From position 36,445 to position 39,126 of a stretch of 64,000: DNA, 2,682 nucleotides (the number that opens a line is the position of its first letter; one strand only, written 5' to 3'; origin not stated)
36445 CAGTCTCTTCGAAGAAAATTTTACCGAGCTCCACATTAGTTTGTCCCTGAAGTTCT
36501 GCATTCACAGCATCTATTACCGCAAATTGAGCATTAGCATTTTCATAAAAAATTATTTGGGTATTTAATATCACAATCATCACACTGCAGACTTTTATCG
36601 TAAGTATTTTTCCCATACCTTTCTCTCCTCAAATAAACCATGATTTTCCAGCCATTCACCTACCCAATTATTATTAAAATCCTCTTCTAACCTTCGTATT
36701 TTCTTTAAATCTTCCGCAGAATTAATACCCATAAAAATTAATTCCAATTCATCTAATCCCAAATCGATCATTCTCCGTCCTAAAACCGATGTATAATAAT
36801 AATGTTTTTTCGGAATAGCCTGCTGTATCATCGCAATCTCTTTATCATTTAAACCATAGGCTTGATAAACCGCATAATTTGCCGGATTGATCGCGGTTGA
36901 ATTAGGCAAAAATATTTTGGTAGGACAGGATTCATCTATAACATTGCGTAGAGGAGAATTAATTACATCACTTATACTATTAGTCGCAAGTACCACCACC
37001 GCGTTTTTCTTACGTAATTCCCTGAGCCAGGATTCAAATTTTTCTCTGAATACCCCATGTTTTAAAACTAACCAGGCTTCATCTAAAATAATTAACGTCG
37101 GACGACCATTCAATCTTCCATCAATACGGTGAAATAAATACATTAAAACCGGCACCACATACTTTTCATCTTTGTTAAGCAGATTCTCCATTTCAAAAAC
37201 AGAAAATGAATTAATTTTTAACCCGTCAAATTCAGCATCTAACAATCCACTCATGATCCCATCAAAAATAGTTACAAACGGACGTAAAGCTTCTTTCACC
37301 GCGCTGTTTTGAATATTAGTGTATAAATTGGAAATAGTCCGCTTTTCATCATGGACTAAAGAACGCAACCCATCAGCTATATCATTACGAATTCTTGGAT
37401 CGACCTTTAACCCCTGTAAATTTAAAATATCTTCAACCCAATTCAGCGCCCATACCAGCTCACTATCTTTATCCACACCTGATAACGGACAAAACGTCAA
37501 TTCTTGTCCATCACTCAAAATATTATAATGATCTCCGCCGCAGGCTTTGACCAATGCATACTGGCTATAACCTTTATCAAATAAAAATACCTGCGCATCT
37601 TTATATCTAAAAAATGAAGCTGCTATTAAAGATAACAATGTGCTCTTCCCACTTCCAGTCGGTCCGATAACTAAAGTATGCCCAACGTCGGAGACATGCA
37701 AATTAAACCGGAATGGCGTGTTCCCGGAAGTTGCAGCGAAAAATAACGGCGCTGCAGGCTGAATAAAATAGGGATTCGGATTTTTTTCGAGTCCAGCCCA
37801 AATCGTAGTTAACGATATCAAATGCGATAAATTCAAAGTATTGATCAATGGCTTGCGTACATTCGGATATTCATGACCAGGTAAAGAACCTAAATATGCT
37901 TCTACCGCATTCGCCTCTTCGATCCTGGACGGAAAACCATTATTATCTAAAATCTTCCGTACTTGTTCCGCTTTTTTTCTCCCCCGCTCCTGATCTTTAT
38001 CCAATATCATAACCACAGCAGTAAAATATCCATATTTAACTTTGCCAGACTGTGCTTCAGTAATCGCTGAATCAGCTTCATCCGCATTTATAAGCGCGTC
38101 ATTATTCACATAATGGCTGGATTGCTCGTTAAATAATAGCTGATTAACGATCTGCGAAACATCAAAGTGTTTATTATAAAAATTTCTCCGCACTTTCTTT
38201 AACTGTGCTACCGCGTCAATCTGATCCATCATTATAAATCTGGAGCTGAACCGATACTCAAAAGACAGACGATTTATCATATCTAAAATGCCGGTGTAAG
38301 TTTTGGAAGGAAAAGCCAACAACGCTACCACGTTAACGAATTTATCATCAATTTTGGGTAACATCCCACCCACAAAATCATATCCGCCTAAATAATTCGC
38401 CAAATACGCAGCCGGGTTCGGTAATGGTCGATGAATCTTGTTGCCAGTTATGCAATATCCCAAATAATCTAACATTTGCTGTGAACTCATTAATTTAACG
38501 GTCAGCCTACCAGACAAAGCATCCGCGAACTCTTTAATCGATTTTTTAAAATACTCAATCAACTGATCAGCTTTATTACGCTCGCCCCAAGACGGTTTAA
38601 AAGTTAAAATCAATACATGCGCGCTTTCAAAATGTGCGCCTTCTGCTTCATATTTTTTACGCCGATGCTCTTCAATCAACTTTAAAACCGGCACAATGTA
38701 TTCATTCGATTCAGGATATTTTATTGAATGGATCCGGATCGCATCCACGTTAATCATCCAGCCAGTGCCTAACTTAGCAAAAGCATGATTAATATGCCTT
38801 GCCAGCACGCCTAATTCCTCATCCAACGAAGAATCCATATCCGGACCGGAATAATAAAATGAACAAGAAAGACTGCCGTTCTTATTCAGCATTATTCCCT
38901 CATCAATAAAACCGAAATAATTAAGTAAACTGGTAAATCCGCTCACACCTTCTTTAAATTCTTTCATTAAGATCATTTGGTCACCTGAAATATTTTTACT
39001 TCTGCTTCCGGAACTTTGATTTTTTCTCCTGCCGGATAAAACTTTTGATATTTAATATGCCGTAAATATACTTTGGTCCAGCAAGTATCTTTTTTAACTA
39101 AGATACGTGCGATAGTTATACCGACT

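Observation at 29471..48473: One uninterrupted gene array fuses a type IV filament (T2SS/T4P-like) machine to a complete Trb/VirB type IV secretion system, with no coupling protein or relaxase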

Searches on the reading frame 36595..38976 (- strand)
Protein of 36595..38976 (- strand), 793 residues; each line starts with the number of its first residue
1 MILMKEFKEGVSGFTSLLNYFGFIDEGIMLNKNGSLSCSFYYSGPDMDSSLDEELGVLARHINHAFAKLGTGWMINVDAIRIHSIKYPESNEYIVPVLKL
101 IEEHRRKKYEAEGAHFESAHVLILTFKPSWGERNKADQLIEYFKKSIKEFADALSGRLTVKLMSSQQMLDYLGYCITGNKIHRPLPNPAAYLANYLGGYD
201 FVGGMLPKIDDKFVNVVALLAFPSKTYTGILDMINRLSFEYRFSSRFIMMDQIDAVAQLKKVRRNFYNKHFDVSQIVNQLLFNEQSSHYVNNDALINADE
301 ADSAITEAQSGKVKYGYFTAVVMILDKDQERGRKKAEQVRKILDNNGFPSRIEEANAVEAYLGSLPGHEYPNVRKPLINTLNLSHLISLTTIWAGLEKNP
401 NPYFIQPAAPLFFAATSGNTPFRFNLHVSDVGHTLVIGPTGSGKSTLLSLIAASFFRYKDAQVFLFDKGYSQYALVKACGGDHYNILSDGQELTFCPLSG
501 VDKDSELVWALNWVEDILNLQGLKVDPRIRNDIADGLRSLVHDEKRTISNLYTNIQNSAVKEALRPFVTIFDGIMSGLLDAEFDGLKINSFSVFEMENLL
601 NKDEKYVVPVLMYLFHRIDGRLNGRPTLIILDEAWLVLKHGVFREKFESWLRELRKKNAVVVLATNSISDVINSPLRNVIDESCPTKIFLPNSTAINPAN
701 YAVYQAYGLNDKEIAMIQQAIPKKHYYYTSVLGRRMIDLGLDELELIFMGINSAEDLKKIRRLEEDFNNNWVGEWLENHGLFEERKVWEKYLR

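Call 4: search_protein_families(library=pfam, proteins=[window:36595-38976:-], max_evalue=0.01)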
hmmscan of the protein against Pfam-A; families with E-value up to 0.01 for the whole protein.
window:36595-38976:- (793 aa): 13 families
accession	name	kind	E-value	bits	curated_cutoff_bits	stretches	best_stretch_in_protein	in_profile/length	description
PF03135.19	CagE_TrbE_VirB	-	2.3e-18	67.4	21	1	156-374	5-204/204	CagE, TrbE, VirB family, component of type IV transporter system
PF19044.6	P-loop_TraG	-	3.2e-13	49.6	25.8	2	586-718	209-343/413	TraG P-loop domain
PF01935.23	DUF87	-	2.4e-05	25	23.2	1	432-467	24-59/220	Helicase HerA, central domain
PF01580.24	FtsK_SpoIIIE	-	0.00012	22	24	1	419-466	28-75/221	FtsK/SpoIIIE family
PF12846.13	AAA_10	-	0.00012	21.7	27.5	0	627-680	242-295/362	AAA-like domain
PF13555.12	AAA_29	-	0.00013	22.1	27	1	427-448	18-39/61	P-loop containing region of AAA domain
PF00004.35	AAA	-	0.00019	22.3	21.2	0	435-455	2-22/131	ATPase family associated with various cellular activities (AAA)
PF25199.1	nSTAND_NTPase5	-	0.00025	21.3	34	1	434-469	44-79/145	Novel STAND NTPase 5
PF13173.12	AAA_14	-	0.00033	21.1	27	0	435-467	6-38/129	AAA domain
PF00005.33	ABC_tran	-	0.0012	19.9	25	1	425-453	5-33/137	ABC transporter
PF13401.12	AAA_22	-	0.0012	19.5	27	0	432-455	6-29/130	AAA domain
PF13476.12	AAA_23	-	0.0027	18.8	27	1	424-457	17-45/201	AAA domain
PF00270.35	DEAD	-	0.0035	17.5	26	0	433-456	16-39/167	DEAD/DEAH box helicase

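Call 12: find_encoding_contigs(protein=window:36595-38976:-, flank=10000, max_places=6)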
Protein window:36595-38976:- (793 aa): no gene with exactly this product is on record in the collection.

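Call 13: find_related_loci(query=window:36595-38976:-, collection=genome_contigs, flank=10000)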
Query window:36595-38976:- (793 aa) in genome_contigs; peptide patterns used: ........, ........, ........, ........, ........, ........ (x = any residue, [..] = any of these).
31 stretches matched a pattern; 1 encode a relative of the query (tblastn E <= 1e-3); 1 distinct loci.
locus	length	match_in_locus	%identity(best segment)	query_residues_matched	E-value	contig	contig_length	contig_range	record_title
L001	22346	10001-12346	79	1-781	0e+0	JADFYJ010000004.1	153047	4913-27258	MAG: Candidatus Omnitrophota bacterium isolate nDJH6bin5 nDJH6_bin5_NODE_4_length_153047_cov_7.713622, whole genome shot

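Call 16: find_homologous_proteins(query=window:36595-38976:-)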
Query window:36595-38976:- (793 aa): 1679 proteins with E <= 0.001 among 8000 candidates; the best 120 are listed.
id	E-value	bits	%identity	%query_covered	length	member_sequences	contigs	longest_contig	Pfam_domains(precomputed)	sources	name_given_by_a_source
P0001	0.0e+0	1815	100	100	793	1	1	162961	PF19044.7,PF27097.1,PF01935.24,PF03135.20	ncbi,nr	ncbi:MAG: DUF87 domain-containing protein [Candidatus Omnitrophica bacterium]|nr:DUF87 domain-contai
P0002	0.0e+0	1435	79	98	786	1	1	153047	PF19044.7,PF27097.1,PF01935.24,PF03135.20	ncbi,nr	ncbi:MAG: conjugal transfer protein TrbE [Candidatus Omnitrophica bacterium]|nr:conjugal transfer pr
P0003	0.0e+0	1023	54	100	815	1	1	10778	PF19044.7,PF27097.1,PF12846.14,PF03135.20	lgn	-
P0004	0.0e+0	1012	54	100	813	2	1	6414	PF19044.7,PF27097.1,PF12846.14,PF03135.20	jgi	-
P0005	1.8e-298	1010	54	100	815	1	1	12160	PF19044.7,PF27097.1,PF12846.14,PF03135.20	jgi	-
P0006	1.9e-298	1010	53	100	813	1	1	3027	PF19044.7,PF27097.1,PF01935.24,PF12846.14,PF03135.20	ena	-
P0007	1.6e-290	984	54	99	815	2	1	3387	PF19044.7,PF27097.1,PF12846.14,PF03135.20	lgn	-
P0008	6.1e-279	946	52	98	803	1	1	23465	PF19044.7,PF27097.1,PF03135.20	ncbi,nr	ncbi:MAG: DUF87 domain-containing protein [Candidatus Omnitrophica bacterium]|nr:DUF87 domain-contai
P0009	2.1e-275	934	50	99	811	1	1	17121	PF19044.7,PF27097.1,PF13401.13,PF12846.14,PF03135.20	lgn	-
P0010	2.3e-269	914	49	100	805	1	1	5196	PF13173.13,PF19044.7,PF27097.1,PF05872.19,PF13401.13,PF12846.14,PF01580.25,PF03135.20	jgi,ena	-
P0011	1.3e-253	862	49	98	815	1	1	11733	PF19044.7,PF27097.1,PF03135.20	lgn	-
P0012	7.2e-244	830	46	100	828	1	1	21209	PF19044.7,PF27097.1,PF01935.24,PF03135.20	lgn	-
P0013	1.0e-239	816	46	100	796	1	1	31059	PF19044.7,PF27097.1,PF03135.20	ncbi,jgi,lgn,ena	jgi:type IV secretion system protein VirB4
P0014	5.5e-239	813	46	99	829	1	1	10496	PF19044.7,PF27097.1,PF03135.20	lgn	-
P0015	1.9e-238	812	46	100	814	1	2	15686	PF19044.7,PF27097.1,PF01935.24,PF11130.15,PF12846.14,PF03135.20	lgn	-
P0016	8.2e-238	810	46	99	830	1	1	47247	PF19044.7,PF27097.1,PF01935.24,PF03135.20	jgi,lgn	jgi:type IV secretion system protein VirB4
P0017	4.8e-235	800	46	99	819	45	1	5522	PF19044.7,PF27097.1,PF03135.20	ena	-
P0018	1.3e-232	792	46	99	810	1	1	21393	PF19044.7,PF27097.1,PF03135.20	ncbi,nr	ncbi:MAG: hypothetical protein GY937_12650 [bacterium]|nr:hypothetical protein [bacterium]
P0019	3.0e-232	791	44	99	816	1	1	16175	PF19044.7,PF27097.1,PF03135.20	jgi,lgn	-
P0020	6.2e-232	790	45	99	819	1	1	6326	PF19044.7,PF27097.1,PF03135.20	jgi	jgi:type IV secretion system protein VirB4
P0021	9.4e-232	790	45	99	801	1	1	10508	PF19044.7,PF27097.1,PF03135.20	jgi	jgi:type IV secretion/conjugal transfer VirB4 family ATPase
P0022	1.3e-231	789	45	99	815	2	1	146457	PF19044.7,PF27097.1,PF03135.20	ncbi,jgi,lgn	-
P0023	4.0e-231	787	44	99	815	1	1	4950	PF19044.7,PF27097.1,PF03135.20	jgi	jgi:type IV secretion system protein VirB4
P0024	4.4e-231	787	44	99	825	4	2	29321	PF19044.7,PF27097.1,PF03135.20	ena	-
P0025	1.5e-230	786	45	99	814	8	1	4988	PF19044.7,PF27097.1,PF03135.20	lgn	-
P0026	1.1e-229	783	46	99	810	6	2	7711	PF19044.7,PF27097.1,PF03135.20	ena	-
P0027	1.7e-229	782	45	99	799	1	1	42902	PF19044.7,PF27097.1,PF03135.20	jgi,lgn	-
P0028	2.4e-229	782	44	99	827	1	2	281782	PF19044.7,PF27097.1,PF03135.20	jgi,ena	-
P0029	3.0e-229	781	45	99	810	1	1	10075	PF19044.7,PF27097.1,PF01935.24,PF03135.20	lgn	-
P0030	6.2e-229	780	43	99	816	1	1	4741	PF19044.7,PF27097.1,PF03135.20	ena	-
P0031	6.8e-229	780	44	99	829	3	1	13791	PF19044.7,PF27097.1,PF03135.20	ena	-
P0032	1.7e-228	779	44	100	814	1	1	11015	PF19044.7,PF27097.1,PF03135.20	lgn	-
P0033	3.1e-228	778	46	99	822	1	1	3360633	PF19044.7,PF27097.1,PF12846.14,PF03135.20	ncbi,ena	-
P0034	6.0e-228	777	44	99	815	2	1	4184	PF19044.7,PF27097.1,PF03135.20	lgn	-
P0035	6.1e-228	777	44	99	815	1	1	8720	PF19044.7,PF27097.1,PF03135.20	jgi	jgi:type IV secretion system protein VirB4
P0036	3.6e-227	774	46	99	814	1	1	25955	PF19044.7,PF27097.1,PF03135.20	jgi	jgi:type IV secretion/conjugal transfer VirB4 family ATPase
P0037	1.3e-226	773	44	99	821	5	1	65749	PF19044.7,PF27097.1,PF03135.20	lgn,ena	-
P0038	1.6e-226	772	44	98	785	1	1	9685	PF19044.7,PF27097.1,PF03135.20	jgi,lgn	-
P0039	1.9e-226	772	44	99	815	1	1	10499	PF19044.7,PF27097.1,PF03135.20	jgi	jgi:type IV secretion/conjugal transfer VirB4 family ATPase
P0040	2.5e-226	772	46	99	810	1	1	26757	PF19044.7,PF27097.1,PF03135.20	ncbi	-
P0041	8.9e-226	770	44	99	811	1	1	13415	PF19044.7,PF27097.1,PF03135.20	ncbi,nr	ncbi:MAG: hypothetical protein HQL13_03690 [Candidatus Omnitrophica bacterium]|nr:hypothetical prote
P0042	1.2e-225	769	44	100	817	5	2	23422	PF19044.7,PF27097.1,PF03135.20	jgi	-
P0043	2.0e-225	769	44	100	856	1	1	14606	PF19044.7,PF27097.1,PF03135.20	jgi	jgi:type IV secretion system protein VirB4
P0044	2.4e-225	768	44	100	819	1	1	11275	PF19044.7,PF27097.1,PF03135.20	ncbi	ncbi:MAG: hypothetical protein V2A70_06700 [Candidatus Omnitrophota bacterium]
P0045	2.9e-225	768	44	99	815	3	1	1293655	PF19044.7,PF27097.1,PF03135.20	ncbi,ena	-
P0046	3.0e-225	768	44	99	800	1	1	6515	PF19044.7,PF27097.1,PF03135.20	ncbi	-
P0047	3.3e-225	768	45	99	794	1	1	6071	PF19044.7,PF27097.1,PF01935.24,PF03135.20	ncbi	-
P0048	5.3e-225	767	46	99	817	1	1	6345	PF19044.7,PF27097.1,PF03135.20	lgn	-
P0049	8.3e-225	767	44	99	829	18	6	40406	PF19044.7,PF27097.1,PF03135.20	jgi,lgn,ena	-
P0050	1.2e-224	766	44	99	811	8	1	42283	PF19044.7,PF27097.1,PF03135.20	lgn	-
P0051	2.5e-224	765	45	100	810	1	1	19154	PF19044.7,PF27097.1,PF03135.20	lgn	-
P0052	3.1e-224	765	43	99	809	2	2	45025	PF19044.7,PF27097.1,PF03135.20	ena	-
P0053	4.9e-224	764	44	99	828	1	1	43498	PF19044.7,PF27097.1,PF03135.20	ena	-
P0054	7.3e-223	760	44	98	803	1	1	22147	PF19044.7,PF27097.1,PF03135.20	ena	-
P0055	8.8e-223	760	45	99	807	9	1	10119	PF19044.7,PF27097.1,PF03135.20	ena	-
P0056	1.2e-222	759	44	100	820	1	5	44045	PF19044.7,PF27097.1,PF03135.20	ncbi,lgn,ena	-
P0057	1.6e-222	759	43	99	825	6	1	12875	PF19044.7,PF27097.1,PF03135.20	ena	-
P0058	2.7e-222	758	43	100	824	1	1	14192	PF19044.7,PF27097.1,PF03135.20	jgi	jgi:type IV secretion system protein TrbE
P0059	5.2e-222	757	44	99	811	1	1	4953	PF19044.7,PF27097.1,PF03135.20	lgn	-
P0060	5.7e-222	757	44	99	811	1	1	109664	PF19044.7,PF27097.1,PF03135.20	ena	-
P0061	9.4e-222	756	43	100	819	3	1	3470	PF19044.7,PF27097.1,PF03135.20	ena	-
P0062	2.6e-221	755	44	98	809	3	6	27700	PF19044.7,PF27097.1,PF03135.20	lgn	-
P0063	3.9e-220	751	44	98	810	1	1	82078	PF19044.7,PF27097.1,PF03135.20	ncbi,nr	ncbi:MAG: transporter [bacterium]|nr:transporter [bacterium]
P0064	3.4e-219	748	44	99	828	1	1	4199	PF19044.7,PF27097.1,PF03135.20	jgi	jgi:type IV secretion system protein VirB4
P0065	3.7e-219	748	43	99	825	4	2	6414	PF19044.7,PF27097.1,PF03135.20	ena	-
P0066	5.6e-219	747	43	99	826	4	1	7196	PF19044.7,PF27097.1,PF03135.20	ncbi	-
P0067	3.4e-218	745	43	99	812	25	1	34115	PF19044.7,PF27097.1,PF03135.20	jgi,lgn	-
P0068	6.5e-218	744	42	99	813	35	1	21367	PF19044.7,PF27097.1,PF03135.20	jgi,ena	-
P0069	1.3e-217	743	44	99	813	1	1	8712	PF19044.7,PF27097.1,PF03135.20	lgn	-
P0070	1.5e-217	743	43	99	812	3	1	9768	PF19044.7,PF27097.1,PF03135.20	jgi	jgi:type IV secretion system protein VirB4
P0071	1.7e-217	742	45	99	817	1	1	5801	PF19044.7,PF27097.1,PF03135.20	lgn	-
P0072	3.5e-216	738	43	99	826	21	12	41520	PF19044.7,PF27097.1,PF03135.20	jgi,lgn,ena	-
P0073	1.1e-215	736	46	97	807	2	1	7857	PF19044.7,PF27097.1,PF13401.13,PF03135.20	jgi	jgi:type IV secretion system protein VirB4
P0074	1.5e-215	736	45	98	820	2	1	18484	PF19044.7,PF27097.1,PF12846.14,PF03135.20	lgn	-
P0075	5.1e-215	734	43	99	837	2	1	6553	PF19044.7,PF27097.1,PF03135.20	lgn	-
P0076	4.2e-214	731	42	100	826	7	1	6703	PF19044.7,PF27097.1,PF12846.14,PF03135.20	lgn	-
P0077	5.3e-214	731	44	98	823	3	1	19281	PF19044.7,PF27097.1,PF13401.13,PF12846.14,PF13304.13,PF03135.20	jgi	jgi:type IV secretion/conjugal transfer VirB4 family ATPase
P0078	6.4e-214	731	43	99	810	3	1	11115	PF19044.7,PF27097.1,PF01935.24,PF00005.34,PF12846.14,PF03135.20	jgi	jgi:type IV secretion system protein TrbE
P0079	1.1e-213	730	44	98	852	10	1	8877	PF19044.7,PF27097.1,PF01935.24,PF03135.20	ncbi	-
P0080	1.3e-213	730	44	98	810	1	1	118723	PF19044.7,PF27097.1,PF01935.24,PF03135.20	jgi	-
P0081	2.5e-213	729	43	98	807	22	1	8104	PF19044.7,PF27097.1,PF01935.24,PF12846.14,PF03135.20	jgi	jgi:type IV secretion/conjugal transfer VirB4 family ATPase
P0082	2.8e-213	728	43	99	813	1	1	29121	PF19044.7,PF27097.1,PF03135.20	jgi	jgi:type IV secretion system protein VirB4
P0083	2.7e-212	725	43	98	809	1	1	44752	PF19044.7,PF27097.1,PF03135.20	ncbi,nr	ncbi:MAG: transporter [bacterium]|nr:transporter [bacterium]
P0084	4.8e-212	724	43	99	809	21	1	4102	PF19044.7,PF27097.1,PF01935.24,PF12846.14,PF03135.20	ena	-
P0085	5.1e-212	724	43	99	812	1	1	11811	PF19044.7,PF27097.1,PF03135.20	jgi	jgi:type IV secretion system protein TrbE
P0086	5.7e-212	724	42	98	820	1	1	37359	PF19044.7,PF27097.1,PF00005.34,PF13401.13,PF03135.20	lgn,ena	-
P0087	7.5e-212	724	44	98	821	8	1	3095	PF19044.7,PF27097.1,PF03135.20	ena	-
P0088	1.2e-211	723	46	95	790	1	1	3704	PF19044.7,PF27097.1,PF03135.20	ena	-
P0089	1.8e-211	722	44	98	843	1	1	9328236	PF19044.7,PF27097.1,PF03135.20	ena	-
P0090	2.3e-211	722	44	100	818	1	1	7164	PF19044.7,PF27097.1,PF12846.14,PF03135.20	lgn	-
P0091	7.1e-211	720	43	98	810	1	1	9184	PF19044.7,PF27097.1,PF01935.24,PF03135.20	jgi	jgi:type IV secretion/conjugal transfer VirB4 family ATPase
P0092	8.2e-211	720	44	98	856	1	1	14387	PF19044.7,PF27097.1,PF01935.24,PF12846.14,PF03135.20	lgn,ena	-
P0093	1.6e-210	719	43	99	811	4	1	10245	PF19044.7,PF27097.1,PF01935.24,PF12846.14,PF03135.20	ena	-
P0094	2.4e-210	719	42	99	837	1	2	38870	PF19044.7,PF27097.1,PF12846.14,PF03135.20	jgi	jgi:type IV secretion/conjugal transfer VirB4 family ATPase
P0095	2.9e-210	718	42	100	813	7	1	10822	PF19044.7,PF27097.1,PF03135.20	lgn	-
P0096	1.0e-209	717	43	99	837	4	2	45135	PF19044.7,PF27097.1,PF12846.14,PF03135.20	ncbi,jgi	ncbi:MAG: hypothetical protein ABSB70_20700 [Candidatus Velthaea sp.]|jgi:type IV secretion system p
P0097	1.2e-209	716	42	100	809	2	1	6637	PF19044.7,PF27097.1,PF01935.24,PF03135.20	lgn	-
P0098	1.5e-209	716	43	100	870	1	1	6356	PF19044.7,PF27097.1,PF01935.24,PF12846.14,PF03135.20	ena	-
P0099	2.1e-209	716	43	99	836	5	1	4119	PF19044.7,PF27097.1,PF03135.20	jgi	jgi:type IV secretion system protein TrbE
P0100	3.6e-209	715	44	98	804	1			PF19044.7,PF27097.1,PF01935.24,PF03135.20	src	-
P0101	3.9e-209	715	43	99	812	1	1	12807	PF19044.7,PF27097.1,PF03135.20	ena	-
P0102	8.9e-209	714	42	100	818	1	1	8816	PF19044.7,PF27097.1,PF03135.20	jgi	jgi:type IV secretion system protein VirB4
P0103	1.1e-208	713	43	98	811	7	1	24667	PF19044.7,PF27097.1,PF01935.24,PF03135.20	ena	-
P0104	1.7e-208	713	43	99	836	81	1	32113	PF19044.7,PF27097.1,PF03135.20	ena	-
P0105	2.7e-208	712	43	98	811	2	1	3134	PF19044.7,PF27097.1,PF01935.24,PF03135.20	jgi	jgi:type IV secretion/conjugal transfer VirB4 family ATPase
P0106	2.9e-208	712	43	97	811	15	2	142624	PF19044.7,PF27097.1,PF01935.24,PF12846.14,PF03135.20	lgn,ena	-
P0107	4.4e-208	711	43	98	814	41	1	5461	PF19044.7,PF27097.1,PF01935.24,PF03135.20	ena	-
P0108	4.5e-208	711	42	99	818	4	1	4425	PF19044.7,PF27097.1,PF03135.20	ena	-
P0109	7.2e-208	711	42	99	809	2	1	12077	PF19044.7,PF27097.1,PF01935.24,PF12846.14,PF03135.20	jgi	-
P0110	8.3e-208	710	43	98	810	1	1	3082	PF19044.7,PF27097.1,PF01935.24,PF03135.20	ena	-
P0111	8.7e-208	710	44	98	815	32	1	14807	PF19044.7,PF27097.1,PF01935.24,PF03135.20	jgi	-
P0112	1.4e-207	710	42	99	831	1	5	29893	PF19044.7,PF27097.1,PF13401.13,PF03135.20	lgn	-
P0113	1.8e-207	709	43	100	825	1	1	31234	PF19044.7,PF27097.1,PF03135.20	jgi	jgi:type IV secretion system protein VirB4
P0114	1.9e-207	709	43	98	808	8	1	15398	PF19044.7,PF27097.1,PF01935.24,PF12846.14,PF03135.20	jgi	jgi:type IV secretion/conjugal transfer VirB4 family ATPase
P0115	2.2e-207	709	42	99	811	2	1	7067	PF19044.7,PF27097.1,PF01935.24,PF03135.20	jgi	jgi:type IV secretion system protein VirB4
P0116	2.7e-207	709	43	98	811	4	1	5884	PF19044.7,PF27097.1,PF01935.24,PF03135.20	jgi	jgi:type IV secretion system protein VirB4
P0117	2.9e-207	709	43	98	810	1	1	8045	PF19044.7,PF27097.1,PF01935.24,PF03135.20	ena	-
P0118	3.0e-207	708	40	99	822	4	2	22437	PF19044.7,PF27097.1,PF03135.20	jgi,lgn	jgi:type IV secretion system protein VirB4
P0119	3.4e-207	708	43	99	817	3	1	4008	PF19044.7,PF27097.1,PF03135.20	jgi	-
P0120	3.5e-207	708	43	98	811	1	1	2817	PF19044.7,PF27097.1,PF01935.24,PF03135.20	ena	-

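Call 20: find_encoding_contigs(protein=P0001, flank=10000, max_places=3)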
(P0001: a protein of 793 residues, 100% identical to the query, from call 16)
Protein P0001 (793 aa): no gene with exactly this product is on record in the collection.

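Call 22: find_encoding_contigs(protein=P0008, flank=10000, max_places=2)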
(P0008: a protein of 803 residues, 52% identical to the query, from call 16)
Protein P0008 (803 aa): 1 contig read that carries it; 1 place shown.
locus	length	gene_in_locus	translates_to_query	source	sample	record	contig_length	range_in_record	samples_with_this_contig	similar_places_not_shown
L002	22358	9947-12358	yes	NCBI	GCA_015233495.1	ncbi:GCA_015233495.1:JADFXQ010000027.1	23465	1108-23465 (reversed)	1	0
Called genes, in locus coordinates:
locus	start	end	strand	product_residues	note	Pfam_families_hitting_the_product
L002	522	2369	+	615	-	PF00263:Secretin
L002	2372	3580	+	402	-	-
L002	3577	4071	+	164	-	-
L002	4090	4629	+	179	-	-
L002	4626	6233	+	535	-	PF00437:T2SSE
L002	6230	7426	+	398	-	PF00482:T2SSF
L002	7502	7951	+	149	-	-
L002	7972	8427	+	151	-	-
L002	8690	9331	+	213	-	PF07484:Collar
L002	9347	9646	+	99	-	PF04956:TrbC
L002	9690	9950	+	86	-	PF05101:VirB3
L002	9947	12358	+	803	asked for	PF27097:VirB4_TrbE_N, PF03135:CagE_TrbE_VirB, PF19044:P-loop_TraG (weak)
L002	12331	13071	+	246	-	-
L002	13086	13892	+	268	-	PF04610:TrbL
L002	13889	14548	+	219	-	PF04335:VirB8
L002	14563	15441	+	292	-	PF03524:CagX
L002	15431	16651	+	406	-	PF03743:TrbI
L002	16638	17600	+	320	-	PF00437:T2SSE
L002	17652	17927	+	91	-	PF10543:ORF6N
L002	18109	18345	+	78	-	-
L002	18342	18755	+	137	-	PF01850:PIN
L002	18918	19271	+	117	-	PF05973:Gp49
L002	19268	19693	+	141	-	PF13744:HTH_37, PF01381:HTH_3, PF12844:HTH_19 (weak), PF13443:HTH_26 (weak)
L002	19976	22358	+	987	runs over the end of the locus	-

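Call 23: find_encoding_contigs(protein=P0016, flank=10000, max_places=2)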
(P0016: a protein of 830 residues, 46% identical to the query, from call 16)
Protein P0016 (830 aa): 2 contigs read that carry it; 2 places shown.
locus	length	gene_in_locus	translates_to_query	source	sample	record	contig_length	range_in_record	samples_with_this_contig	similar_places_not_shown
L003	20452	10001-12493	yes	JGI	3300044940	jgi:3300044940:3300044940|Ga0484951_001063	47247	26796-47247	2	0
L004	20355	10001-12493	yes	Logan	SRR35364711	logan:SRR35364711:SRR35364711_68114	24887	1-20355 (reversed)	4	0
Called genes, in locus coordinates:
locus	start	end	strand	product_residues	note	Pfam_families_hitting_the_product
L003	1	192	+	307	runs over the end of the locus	PF13182:DUF4007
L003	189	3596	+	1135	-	-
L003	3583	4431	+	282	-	PF01507:PAPS_reduct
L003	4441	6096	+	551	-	PF00270:DEAD, PF04851:ResIII, PF18766:SWI2_SNF2, PF00271:Helicase_C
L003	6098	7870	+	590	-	PF13589:HATPase_c_3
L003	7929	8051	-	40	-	-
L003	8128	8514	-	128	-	PF01850:PIN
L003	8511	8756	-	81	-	PF02604:PhdYeFM_antitox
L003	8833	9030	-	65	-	-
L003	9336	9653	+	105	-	PF04956:TrbC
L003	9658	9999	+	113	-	PF05101:VirB3 (weak)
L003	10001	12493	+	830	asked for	PF27097:VirB4_TrbE_N, PF03135:CagE_TrbE_VirB, PF01935:DUF87 (weak), PF19044:P-loop_TraG (weak)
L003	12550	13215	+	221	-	-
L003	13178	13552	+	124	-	-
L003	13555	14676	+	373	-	PF04610:TrbL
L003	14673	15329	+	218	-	PF04335:VirB8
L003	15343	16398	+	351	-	PF03524:CagX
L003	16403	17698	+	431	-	PF03743:TrbI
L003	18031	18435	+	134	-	PF00665:rve, PF13683:rve_3, PF13333:rve_2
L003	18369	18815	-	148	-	-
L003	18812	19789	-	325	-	PF02661:Fic, PF00376:MerR, PF13411:MerR_1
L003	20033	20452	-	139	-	?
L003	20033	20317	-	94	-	PF00437:T2SSE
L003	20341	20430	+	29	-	-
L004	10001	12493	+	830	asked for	PF27097:VirB4_TrbE_N, PF03135:CagE_TrbE_VirB, PF01935:DUF87 (weak), PF19044:P-loop_TraG (weak)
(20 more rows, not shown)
